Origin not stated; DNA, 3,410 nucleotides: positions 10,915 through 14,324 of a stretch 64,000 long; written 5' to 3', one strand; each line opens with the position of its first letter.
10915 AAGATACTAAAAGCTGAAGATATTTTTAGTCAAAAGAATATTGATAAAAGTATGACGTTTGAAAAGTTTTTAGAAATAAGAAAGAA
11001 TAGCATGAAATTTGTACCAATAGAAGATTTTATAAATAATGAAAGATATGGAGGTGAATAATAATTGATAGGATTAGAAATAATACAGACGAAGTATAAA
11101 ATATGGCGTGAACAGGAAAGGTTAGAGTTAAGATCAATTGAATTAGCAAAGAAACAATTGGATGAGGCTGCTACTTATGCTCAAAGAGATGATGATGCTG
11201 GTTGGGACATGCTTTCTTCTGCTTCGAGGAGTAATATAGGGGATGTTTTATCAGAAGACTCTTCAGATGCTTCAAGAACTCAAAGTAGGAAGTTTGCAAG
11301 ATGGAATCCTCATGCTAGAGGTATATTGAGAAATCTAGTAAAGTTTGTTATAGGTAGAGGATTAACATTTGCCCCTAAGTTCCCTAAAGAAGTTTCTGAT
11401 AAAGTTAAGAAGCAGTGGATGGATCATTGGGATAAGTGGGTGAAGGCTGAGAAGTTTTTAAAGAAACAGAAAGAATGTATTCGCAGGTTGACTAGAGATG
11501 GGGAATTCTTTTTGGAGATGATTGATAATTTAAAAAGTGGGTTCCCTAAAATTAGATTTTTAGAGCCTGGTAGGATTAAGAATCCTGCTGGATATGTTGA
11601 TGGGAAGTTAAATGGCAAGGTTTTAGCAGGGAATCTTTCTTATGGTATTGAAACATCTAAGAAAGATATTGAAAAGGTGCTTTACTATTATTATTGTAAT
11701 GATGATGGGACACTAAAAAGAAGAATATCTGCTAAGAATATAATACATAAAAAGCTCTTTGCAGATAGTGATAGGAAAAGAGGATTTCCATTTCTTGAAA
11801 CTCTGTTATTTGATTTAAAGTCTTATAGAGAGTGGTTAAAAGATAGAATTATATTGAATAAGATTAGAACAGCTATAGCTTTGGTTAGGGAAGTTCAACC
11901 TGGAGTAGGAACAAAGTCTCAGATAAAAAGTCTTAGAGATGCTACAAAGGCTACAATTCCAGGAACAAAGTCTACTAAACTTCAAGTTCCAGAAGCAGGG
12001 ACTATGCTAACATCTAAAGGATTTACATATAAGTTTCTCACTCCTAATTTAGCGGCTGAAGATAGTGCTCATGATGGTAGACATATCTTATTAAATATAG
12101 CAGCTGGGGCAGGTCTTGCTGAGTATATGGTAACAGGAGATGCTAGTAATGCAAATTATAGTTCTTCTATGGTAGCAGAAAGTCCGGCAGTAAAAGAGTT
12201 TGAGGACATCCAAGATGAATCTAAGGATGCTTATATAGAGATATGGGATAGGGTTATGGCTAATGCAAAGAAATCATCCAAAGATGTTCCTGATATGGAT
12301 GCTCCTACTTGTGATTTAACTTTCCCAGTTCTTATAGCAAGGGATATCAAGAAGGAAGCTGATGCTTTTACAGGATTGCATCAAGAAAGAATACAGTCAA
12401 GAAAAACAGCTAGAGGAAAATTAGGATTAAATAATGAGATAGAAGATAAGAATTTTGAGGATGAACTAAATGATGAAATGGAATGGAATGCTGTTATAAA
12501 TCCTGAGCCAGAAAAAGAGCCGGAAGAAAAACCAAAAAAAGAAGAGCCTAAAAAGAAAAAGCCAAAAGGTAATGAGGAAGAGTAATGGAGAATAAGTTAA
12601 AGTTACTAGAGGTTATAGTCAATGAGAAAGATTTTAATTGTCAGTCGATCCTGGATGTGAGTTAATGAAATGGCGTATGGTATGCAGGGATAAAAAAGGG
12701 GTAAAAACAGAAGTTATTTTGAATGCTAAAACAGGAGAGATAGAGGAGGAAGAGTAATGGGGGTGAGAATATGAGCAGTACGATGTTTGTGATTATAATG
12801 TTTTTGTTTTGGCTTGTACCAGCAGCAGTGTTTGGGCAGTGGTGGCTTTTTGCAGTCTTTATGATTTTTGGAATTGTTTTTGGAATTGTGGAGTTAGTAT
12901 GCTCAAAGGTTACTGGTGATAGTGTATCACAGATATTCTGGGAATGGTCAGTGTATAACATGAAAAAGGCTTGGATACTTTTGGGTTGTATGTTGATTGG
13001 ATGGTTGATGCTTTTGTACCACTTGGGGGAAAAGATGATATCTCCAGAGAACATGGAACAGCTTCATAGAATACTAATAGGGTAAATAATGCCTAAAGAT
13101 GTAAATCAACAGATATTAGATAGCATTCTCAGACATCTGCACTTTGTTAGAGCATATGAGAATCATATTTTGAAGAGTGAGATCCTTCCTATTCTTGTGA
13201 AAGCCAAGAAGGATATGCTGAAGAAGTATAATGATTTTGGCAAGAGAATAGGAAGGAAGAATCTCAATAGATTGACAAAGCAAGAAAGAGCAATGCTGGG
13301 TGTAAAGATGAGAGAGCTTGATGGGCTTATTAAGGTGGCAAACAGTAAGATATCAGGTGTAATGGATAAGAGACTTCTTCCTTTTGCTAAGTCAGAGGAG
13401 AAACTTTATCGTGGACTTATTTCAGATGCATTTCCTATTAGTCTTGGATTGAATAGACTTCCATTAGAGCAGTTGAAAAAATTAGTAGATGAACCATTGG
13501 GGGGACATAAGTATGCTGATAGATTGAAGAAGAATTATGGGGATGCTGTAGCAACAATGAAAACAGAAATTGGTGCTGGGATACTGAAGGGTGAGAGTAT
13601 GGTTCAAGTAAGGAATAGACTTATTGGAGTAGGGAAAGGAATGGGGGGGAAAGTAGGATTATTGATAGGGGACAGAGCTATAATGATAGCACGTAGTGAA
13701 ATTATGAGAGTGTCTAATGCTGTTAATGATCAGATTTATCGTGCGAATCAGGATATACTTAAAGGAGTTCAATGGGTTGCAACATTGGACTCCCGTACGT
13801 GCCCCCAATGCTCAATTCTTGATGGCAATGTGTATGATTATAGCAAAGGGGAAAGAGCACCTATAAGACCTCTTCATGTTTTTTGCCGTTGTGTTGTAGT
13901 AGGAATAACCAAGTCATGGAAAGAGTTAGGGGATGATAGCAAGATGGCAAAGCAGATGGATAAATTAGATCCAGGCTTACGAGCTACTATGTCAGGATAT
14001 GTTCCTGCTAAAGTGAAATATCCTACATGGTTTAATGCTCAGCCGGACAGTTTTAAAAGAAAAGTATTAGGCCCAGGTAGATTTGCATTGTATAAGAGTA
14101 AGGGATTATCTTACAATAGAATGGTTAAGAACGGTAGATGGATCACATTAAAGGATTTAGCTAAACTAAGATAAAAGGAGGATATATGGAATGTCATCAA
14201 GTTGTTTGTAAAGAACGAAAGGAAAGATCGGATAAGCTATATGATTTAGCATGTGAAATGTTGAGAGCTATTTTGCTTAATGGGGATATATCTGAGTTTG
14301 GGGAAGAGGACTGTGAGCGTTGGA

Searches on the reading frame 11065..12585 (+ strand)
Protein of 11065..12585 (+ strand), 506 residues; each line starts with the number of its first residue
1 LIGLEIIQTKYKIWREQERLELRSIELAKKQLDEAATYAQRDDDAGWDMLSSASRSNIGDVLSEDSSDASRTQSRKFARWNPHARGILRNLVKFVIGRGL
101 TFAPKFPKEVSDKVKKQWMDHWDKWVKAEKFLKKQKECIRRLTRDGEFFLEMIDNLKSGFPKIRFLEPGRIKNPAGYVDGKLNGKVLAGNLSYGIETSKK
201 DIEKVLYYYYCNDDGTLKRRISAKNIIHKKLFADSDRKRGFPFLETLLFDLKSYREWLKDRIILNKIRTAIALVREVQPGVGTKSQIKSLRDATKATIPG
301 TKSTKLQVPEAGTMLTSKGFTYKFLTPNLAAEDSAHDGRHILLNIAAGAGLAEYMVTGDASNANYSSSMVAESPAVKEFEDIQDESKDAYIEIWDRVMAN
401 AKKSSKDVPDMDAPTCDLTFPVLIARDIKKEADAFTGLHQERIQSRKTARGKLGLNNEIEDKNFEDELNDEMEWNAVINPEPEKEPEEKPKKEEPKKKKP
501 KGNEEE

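Call 32: search_protein_families(library=phrogs, proteins=[window:11065-12585:+], max_evalue=0.00001)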
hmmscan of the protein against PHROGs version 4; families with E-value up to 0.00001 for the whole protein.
window:11065-12585:+ (506 aa): 2 families
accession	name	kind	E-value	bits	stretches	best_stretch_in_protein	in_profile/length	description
phrog_21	-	head and packaging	1.2e-34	120.4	1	25-501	32-525/1362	portal protein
phrog_10963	-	head and packaging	2e-19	70.6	1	15-495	20-484/503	portal protein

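Call 82: find_related_loci(query=window:11065-12585:+, collection=viral_contigs, flank=10000)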
Query window:11065-12585:+ (506 aa) in viral_contigs; peptide patterns used: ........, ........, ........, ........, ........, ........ (x = any residue, [..] = any of these).
10 stretches matched a pattern, but none encodes a relative of the query by tblastn (E <= 1e-3).

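Call 83: find_related_loci(query=window:11065-12585:+, collection=genome_contigs, flank=10000)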
Query window:11065-12585:+ (506 aa) in genome_contigs; peptide patterns used: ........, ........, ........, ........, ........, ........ (x = any residue, [..] = any of these).
48 stretches matched a pattern, but none encodes a relative of the query by tblastn (E <= 1e-3).

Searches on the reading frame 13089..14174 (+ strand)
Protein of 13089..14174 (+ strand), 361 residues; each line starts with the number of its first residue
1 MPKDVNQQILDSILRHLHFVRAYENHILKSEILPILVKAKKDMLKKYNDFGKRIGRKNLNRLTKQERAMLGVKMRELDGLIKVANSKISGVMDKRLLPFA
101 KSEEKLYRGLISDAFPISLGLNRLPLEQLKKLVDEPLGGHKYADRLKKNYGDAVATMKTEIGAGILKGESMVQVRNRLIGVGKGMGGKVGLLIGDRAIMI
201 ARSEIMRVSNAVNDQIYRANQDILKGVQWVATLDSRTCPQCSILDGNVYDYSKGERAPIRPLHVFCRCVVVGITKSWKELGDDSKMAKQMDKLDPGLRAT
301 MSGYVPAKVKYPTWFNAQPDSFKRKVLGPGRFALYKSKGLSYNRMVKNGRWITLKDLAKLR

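Call 32: search_protein_families(library=phrogs, proteins=[window:13089-14174:+], max_evalue=0.00001)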
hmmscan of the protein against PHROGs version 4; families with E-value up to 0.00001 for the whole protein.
window:13089-14174:+ (361 aa): 13 families
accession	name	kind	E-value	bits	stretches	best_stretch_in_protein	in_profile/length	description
phrog_241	-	head and packaging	7.9e-62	211.2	1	1-360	9-355/679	head morphogenesis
phrog_6577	-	unknown function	8.3e-30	104.8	1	139-360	101-314/1066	-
phrog_115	-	head and packaging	8.1e-29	102.2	1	39-287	91-328/665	minor head protein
phrog_21789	-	head and packaging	8.5e-29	100.9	1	67-283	55-269/1195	virion structural protein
phrog_595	-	head and packaging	2.1e-25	91.1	1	79-326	114-338/513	head maturation protease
phrog_7625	-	head and packaging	6.3e-25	89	1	75-345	53-315/504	head morphogenesis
phrog_4728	-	head and packaging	3.8e-23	83.1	1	82-349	110-373/591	head morphogenesis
phrog_2841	-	head and packaging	1.5e-20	74.8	1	112-315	152-340/525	minor head protein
phrog_14819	-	unknown function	6.3e-12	46.5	1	274-360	1-81/91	-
phrog_19443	-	head and packaging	5.7e-09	36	1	119-276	134-287/579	minor head protein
phrog_2662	-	head and packaging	2.3e-07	30.8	1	193-270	620-705/717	portal protein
phrog_3517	-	head and packaging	4.3e-07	30.5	1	195-276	233-331/371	head morphogenesis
phrog_19480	-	head and packaging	5.6e-06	25.9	1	195-270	663-733/737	head morphogenesis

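Call 39: find_related_loci(query=window:13089-14174:+, collection=viral_contigs, flank=10000)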
Query window:13089-14174:+ (361 aa) in viral_contigs; peptide patterns used: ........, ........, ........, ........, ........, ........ (x = any residue, [..] = any of these).
2 stretches matched a pattern, but none encodes a relative of the query by tblastn (E <= 1e-3).

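Call 40: find_related_loci(query=window:13089-14174:+, collection=metagenome_contigs, flank=10000)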
Query window:13089-14174:+ (361 aa) in metagenome_contigs; peptide patterns used: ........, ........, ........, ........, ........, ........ (x = any residue, [..] = any of these).
150 stretches matched a pattern; 1 encode a relative of the query (tblastn E <= 1e-3); 1 distinct loci.
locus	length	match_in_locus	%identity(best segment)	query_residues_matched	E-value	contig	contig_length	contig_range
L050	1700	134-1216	86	1-361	0e+0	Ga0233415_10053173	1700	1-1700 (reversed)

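Call 41: find_related_loci(query=window:13089-14174:+, collection=genome_contigs, flank=10000)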
Query window:13089-14174:+ (361 aa) in genome_contigs; peptide patterns used: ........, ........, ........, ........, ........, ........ (x = any residue, [..] = any of these).
116 stretches matched a pattern, but none encodes a relative of the query by tblastn (E <= 1e-3).

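Call 62: search_dna_similar(query=window:13089-14174:+, collection=phages, mode=protein, max_rows=15)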
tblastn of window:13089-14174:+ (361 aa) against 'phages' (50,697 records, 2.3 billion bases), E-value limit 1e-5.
Records with a match: 960; places in all: 964; records where one place covers at least 80% of the query: 221.
Best place of each record, by identity: <60% 960.
By first word of the organism name: Salmonella 348; Pseudomonas 123; Escherichia 113; Vibrio 83; Acinetobacter 64; Klebsiella 48; Xanthomonas 23; Serratia 20; Stenotrophomonas 16; Kagunavirus 11; and 50 more.
By host as written in the record: - 69; Escherichia coli 69; Salmonella enterica 54; Salmonella enterica subsp. enterica serovar Enteritidis 53; Salmonella enterica subsp. enterica serovar Typhimurium 48; Pseudomonas aeruginosa 41; Salmonella sp. 32; Pseudomonas aeruginosa PAO1 25; and 255 more.
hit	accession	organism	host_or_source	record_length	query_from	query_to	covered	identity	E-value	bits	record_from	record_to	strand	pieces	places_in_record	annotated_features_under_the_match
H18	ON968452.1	Pseudanabaena phage Pan1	Pseudanabaena sp.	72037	1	360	100%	29.5%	3e-26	115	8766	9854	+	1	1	head morphogenesis protein | hypothetical protein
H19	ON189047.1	Xanthomonas phage Mallos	Xanthomonas translucens pv. translucens ...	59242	1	357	99%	28.0%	5e-28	121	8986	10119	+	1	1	minor head protein | portal protein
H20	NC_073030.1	Xanthomonas phage Mallos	Xanthomonas translucens pv. translucens ...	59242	1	357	99%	28.0%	5e-28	121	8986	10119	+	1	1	minor head protein | portal protein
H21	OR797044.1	Stenotrophomonas phage vB_SmaS_Bhz59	Stenotrophomonas maltophilia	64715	1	361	100%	27.1%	1e-17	90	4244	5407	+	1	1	head morphogenesis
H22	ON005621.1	Stenotrophomonas phage A1432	Stenotrophomonas maltophilia YCR3A-1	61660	1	357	99%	27.3%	4e-28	121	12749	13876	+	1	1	hypothetical protein | portal protein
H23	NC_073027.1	Stenotrophomonas phage A1432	Stenotrophomonas maltophilia YCR3A-1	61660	1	357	99%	27.3%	4e-28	121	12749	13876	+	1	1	hypothetical protein | portal protein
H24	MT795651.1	Vibrio phage vB_VnaS-AQKL99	Vibrio natriegens 14048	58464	1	360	100%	26.8%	4e-27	118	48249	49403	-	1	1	minor head protein | portal protein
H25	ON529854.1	Janthinobacterium phage vB_JliS-Donnerlittchen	Janthinobacterium lividum EIF1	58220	1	357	99%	27.0%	4e-29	124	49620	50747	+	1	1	putative morphogenesis protein | portal protein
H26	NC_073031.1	Janthinobacterium phage vB_JliS-Donnerlittchen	Janthinobacterium lividum EIF1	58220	1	357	99%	27.0%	4e-29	124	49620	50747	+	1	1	putative morphogenesis protein | portal protein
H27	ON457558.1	Vibrio phage vB_VpaS_ALK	Vibrio parahaemolyticus M2413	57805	1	360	100%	26.7%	2e-24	110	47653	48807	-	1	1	hypothetical protein (x2)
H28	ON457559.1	Vibrio phage vB_VpaS_CHI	Vibrio parahaemolyticus M0904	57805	1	360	100%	26.7%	2e-24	110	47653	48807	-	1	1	hypothetical protein (x2)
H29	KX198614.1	Vibrio phage vB_VhaS-tm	Vibrio harveyi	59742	1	360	100%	26.6%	5e-26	115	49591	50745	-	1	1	hypothetical protein (x2)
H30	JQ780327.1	Cronobacter phage phiES15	UV-induced Cronobacter sakazakii ES15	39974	1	360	100%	26.3%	4e-22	103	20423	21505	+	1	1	hypothetical protein | putative structural protein 1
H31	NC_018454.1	Cronobacter phage phiES15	UV-induced Cronobacter sakazakii ES15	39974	1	360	100%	26.3%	4e-22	103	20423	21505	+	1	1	head morphogenesis | portal protein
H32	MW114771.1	Vibrio phage pVco-14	Vibrio coralliilyticus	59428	5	360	99%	26.3%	6e-26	115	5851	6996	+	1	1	putative minor capsid protein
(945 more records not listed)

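Call 84: find_homologous_proteins(query=window:13089-14174:+, max_evalue=1e-30)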
Query window:13089-14174:+ (361 aa): 11 proteins with E <= 1e-30 among 3082 candidates.
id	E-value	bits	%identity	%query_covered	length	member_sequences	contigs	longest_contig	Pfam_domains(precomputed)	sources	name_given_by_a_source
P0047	6.7e-147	507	64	99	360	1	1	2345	PF04233.20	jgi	-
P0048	5.4e-143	494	61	99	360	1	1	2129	PF04233.20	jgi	jgi:SPP1 gp7 family putative phage head morphogenesis protein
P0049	2.7e-138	479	60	100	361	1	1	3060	PF04233.20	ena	-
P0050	1.3e-134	467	62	65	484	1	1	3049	PF07591.16,PF04233.20,PF14890.12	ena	-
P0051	8.8e-58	214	35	100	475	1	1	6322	PF04233.20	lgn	-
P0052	1.9e-45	174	33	98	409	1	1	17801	PF04233.20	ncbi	-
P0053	8.4e-39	152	29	98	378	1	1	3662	PF04233.20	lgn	-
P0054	7.5e-36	142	31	98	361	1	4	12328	PF04233.20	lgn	-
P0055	3.2e-34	137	28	99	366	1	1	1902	PF04233.20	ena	-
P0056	3.1e-33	133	30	96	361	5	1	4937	PF04233.20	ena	-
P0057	1.7e-31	128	29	96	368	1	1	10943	PF04233.20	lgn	-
